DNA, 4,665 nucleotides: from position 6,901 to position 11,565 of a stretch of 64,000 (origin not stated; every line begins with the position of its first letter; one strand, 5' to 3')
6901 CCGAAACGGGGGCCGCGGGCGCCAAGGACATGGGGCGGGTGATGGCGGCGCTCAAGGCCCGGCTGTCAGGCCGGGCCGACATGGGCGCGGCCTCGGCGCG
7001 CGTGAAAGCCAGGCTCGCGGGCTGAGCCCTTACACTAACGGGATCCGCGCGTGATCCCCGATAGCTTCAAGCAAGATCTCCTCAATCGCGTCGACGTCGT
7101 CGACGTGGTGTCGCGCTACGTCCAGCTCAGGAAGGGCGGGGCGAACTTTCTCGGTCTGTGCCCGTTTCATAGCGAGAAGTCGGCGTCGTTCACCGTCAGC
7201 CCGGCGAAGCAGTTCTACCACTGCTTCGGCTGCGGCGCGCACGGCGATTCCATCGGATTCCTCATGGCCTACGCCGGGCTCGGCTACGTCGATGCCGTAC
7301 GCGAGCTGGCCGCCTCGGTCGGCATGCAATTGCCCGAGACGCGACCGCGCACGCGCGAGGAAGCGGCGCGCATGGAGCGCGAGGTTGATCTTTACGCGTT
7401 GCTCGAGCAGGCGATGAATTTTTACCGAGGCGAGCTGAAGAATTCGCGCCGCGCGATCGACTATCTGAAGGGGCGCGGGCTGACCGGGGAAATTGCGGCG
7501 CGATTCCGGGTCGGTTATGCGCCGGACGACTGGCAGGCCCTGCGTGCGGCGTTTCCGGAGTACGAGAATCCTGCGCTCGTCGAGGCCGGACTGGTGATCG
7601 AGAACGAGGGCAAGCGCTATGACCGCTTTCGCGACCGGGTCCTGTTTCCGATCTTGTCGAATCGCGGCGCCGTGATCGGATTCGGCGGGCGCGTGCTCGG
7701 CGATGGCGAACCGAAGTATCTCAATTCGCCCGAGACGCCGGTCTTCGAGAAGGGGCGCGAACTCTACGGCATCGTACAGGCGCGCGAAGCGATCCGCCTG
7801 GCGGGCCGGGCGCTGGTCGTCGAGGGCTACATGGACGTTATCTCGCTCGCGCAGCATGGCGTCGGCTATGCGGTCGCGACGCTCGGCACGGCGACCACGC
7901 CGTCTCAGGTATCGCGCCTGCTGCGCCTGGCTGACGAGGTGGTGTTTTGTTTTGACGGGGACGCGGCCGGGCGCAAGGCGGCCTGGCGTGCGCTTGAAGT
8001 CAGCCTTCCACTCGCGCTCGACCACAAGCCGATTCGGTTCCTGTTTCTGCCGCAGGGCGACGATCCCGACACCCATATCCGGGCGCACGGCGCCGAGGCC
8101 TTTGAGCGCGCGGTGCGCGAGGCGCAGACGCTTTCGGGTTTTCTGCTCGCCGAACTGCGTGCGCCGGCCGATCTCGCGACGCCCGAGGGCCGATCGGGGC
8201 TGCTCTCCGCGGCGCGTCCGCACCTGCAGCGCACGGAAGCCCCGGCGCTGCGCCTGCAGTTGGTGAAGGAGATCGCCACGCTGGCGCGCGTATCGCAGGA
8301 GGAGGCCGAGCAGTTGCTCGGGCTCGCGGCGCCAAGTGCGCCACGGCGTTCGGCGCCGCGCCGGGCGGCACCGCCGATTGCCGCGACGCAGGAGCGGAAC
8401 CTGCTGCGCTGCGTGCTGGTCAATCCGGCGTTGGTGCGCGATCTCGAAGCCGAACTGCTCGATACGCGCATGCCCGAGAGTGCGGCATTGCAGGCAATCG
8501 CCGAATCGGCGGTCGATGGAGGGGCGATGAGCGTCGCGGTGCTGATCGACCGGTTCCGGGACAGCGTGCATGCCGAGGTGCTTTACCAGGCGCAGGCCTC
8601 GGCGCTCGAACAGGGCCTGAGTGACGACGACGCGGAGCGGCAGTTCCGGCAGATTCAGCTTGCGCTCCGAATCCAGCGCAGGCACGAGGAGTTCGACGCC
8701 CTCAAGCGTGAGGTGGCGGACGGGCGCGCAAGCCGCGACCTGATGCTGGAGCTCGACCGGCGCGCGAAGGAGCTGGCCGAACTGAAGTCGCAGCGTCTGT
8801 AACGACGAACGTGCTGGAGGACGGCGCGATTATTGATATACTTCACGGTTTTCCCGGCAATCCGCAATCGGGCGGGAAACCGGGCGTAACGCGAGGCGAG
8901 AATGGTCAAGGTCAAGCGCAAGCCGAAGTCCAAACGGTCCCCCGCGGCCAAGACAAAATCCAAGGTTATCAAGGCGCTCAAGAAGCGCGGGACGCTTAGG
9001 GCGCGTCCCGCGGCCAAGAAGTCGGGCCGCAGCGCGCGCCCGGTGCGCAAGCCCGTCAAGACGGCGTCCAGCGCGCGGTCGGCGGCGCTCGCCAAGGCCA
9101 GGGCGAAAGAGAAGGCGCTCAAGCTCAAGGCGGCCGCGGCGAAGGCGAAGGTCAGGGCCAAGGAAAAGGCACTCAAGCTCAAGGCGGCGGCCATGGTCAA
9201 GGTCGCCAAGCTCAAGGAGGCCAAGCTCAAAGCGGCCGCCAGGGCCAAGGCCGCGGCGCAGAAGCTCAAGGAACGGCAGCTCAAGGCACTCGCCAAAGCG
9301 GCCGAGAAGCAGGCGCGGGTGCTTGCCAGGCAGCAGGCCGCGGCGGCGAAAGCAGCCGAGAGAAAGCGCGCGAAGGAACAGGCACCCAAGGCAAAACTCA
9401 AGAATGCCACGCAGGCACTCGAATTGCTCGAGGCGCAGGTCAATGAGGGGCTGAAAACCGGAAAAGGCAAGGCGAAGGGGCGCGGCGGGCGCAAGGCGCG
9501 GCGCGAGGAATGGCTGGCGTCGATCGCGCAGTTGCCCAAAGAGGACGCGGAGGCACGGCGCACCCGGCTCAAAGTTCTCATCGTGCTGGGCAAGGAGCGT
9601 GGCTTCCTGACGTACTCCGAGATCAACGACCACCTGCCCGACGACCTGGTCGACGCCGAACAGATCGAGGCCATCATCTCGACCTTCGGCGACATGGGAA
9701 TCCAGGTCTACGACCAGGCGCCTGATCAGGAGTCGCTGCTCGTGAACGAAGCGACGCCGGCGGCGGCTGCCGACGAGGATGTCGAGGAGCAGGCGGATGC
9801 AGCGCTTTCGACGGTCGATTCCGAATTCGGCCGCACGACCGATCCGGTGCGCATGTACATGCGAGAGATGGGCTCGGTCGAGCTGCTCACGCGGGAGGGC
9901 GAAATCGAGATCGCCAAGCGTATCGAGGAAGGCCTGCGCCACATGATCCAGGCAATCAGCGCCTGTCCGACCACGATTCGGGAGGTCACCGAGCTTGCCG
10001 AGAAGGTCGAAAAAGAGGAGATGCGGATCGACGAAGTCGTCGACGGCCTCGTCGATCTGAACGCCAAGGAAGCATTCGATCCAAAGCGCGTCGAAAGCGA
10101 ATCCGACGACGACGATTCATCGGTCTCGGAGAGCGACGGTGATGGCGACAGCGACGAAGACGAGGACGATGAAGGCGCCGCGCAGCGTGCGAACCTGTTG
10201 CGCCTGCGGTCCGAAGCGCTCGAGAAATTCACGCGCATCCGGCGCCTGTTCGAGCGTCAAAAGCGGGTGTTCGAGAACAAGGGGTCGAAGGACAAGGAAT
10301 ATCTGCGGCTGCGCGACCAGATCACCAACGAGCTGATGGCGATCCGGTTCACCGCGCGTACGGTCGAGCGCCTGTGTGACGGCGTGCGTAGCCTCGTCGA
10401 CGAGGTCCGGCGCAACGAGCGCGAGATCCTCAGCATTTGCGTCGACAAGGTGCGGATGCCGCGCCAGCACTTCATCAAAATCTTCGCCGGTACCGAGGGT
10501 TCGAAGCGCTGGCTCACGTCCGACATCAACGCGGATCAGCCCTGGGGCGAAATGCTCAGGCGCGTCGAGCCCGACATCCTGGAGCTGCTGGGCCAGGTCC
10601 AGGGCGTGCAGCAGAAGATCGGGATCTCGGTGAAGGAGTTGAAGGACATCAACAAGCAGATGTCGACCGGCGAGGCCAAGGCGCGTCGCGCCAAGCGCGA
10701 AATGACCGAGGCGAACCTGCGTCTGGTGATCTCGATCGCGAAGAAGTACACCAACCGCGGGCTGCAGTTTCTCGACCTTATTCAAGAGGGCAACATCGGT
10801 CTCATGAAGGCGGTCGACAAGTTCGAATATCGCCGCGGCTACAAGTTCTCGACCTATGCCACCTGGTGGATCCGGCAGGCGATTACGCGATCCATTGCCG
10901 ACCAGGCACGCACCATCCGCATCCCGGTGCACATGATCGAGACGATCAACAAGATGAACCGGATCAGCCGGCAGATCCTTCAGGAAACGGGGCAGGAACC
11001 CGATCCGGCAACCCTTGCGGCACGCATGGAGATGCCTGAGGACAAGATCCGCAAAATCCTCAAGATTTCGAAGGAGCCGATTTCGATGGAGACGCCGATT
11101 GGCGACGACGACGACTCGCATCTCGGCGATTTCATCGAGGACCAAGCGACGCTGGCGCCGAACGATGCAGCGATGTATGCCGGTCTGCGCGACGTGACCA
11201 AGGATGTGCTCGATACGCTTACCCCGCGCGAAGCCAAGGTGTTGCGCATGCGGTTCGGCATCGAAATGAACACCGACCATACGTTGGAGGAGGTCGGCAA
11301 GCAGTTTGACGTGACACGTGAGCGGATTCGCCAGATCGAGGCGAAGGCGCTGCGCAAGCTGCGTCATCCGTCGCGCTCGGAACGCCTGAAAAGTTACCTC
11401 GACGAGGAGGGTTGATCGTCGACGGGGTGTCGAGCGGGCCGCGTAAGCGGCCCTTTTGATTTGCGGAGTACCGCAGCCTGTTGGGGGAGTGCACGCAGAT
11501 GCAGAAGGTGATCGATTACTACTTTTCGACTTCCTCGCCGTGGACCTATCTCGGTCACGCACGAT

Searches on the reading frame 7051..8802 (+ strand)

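Call 71: search_protein_families(library=pfam, proteins=[window:7051-8802:+], max_evalue=0.00001)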
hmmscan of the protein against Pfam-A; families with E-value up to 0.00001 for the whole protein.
window:7051-8802:+ (583 aa): 8 families
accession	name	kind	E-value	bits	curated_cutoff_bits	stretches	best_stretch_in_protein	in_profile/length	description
PF08275.17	DNAG_N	-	2.6e-38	131.4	26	1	124-244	1-127/128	DNA primase catalytic core, N-terminal domain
PF01807.25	Zn_ribbon_DnaG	-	4.3e-36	123.1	24.9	1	4-96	3-95/98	CHC2 zinc finger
PF13155.12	Toprim_2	-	3e-17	63.2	22.1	1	256-341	2-86/88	Toprim-like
PF13662.12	Toprim_4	-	5e-16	59.1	25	1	253-318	2-73/85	Toprim domain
PF01751.28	Toprim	-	9.6e-15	55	23.1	1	255-324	3-86/96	Toprim domain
PF10410.14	DnaB_bind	-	1.1e-09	38.8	20.6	1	364-417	3-56/56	DnaB-helicase binding domain of primase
PF08278.16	DnaG_DnaB_bind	-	4.6e-08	33.9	29.1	1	448-556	1-110/124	DNA primase DnaG DnaB-binding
PF13362.12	Toprim_3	-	3.3e-06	27.9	27.2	0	254-349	2-95/95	Toprim domain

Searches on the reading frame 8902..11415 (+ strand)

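Call 71: search_protein_families(library=pfam, proteins=[window:8902-11415:+], max_evalue=0.00001)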
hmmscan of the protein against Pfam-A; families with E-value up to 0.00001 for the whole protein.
window:8902-11415:+ (837 aa): 6 families
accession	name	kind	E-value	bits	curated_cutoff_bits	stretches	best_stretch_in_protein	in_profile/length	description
PF04546.19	Sigma70_ner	-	7.4e-58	196.4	29.7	1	355-569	1-209/210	Sigma-70, non-essential region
PF03979.19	Sigma70_r1_1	-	5.9e-27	93.9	22.5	1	218-296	2-80/81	Sigma-70 factor, region 1.1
PF04539.22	Sigma70_r3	-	2.6e-24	85.6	25.3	1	680-755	1-76/78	Sigma-70 region 3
PF04542.20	Sigma70_r2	-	3.6e-23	81.6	24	1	603-671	3-71/71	Sigma-70 region 2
PF04545.22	Sigma70_r4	-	8e-20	70.5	24.1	1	769-822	1-50/50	Sigma-70, region 4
PF00140.25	Sigma70_r1_2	-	3.3e-13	49.8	22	1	314-345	1-32/34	Sigma-70 factor, region 1.2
